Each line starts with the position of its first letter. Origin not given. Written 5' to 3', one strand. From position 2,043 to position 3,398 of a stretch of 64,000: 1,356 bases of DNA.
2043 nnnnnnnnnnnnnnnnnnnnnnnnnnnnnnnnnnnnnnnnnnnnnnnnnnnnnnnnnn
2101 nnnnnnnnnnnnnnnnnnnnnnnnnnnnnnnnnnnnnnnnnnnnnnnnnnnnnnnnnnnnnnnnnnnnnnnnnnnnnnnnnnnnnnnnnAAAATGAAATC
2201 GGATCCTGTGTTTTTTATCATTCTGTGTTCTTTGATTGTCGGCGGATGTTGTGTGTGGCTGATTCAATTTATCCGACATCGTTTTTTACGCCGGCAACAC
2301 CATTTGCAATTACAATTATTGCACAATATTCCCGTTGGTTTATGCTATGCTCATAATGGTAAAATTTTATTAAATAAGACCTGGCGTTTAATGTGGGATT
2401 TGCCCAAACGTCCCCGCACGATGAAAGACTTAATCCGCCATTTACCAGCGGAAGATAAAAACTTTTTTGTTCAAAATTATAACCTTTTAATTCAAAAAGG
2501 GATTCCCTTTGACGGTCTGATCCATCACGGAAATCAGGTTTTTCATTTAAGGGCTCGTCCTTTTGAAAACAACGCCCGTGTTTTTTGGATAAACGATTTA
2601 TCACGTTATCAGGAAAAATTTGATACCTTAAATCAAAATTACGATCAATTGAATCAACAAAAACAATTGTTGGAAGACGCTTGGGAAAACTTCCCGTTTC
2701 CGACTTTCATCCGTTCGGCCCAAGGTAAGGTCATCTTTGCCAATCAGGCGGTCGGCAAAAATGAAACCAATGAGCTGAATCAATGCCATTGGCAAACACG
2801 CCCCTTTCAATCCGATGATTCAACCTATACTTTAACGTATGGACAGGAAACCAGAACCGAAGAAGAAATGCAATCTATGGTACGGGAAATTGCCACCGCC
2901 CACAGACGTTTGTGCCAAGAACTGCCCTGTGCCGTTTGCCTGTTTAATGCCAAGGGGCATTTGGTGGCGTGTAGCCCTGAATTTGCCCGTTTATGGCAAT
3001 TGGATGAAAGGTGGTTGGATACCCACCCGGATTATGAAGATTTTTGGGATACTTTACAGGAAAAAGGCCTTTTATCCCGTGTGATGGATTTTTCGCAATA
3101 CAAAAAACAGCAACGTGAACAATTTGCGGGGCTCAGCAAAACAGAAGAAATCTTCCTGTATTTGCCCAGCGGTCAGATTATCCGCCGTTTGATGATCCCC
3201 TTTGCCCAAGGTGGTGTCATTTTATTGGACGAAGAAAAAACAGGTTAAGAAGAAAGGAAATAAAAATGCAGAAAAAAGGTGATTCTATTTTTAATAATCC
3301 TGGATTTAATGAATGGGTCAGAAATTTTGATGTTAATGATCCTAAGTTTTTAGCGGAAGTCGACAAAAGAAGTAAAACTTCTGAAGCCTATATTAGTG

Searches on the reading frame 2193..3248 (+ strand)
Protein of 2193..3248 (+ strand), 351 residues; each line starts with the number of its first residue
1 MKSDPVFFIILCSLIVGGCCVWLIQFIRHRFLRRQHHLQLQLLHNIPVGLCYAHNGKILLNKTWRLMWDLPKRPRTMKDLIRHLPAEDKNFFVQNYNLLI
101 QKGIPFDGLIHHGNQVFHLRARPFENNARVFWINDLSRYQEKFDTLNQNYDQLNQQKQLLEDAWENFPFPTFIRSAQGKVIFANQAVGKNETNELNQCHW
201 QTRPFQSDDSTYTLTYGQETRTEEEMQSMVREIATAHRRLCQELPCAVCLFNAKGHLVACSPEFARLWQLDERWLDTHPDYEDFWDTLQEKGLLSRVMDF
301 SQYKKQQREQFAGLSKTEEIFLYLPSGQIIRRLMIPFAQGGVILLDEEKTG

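Call 17: search_protein_families(library=pfam, proteins=[window:2193-3248:+], max_evalue=0.00001)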
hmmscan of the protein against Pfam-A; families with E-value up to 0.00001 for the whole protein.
window:2193-3248:+ (351 aa): 0 families

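Call 56: search_protein_families(library=pfam, proteins=[window:2193-3248:+], max_evalue=0.001)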
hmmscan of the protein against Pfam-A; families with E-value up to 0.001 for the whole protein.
window:2193-3248:+ (351 aa): 3 families
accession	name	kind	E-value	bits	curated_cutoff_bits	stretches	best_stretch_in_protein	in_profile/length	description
PF13188.13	PAS_8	-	3.8e-05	23.9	21.8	0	244-283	10-52/65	PAS domain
PF12860.13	PAS_7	-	7.2e-05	23.3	27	0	243-344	3-102/115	PAS fold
PF00989.32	PAS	-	0.00038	20.9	22.6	0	164-188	7-31/113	PAS fold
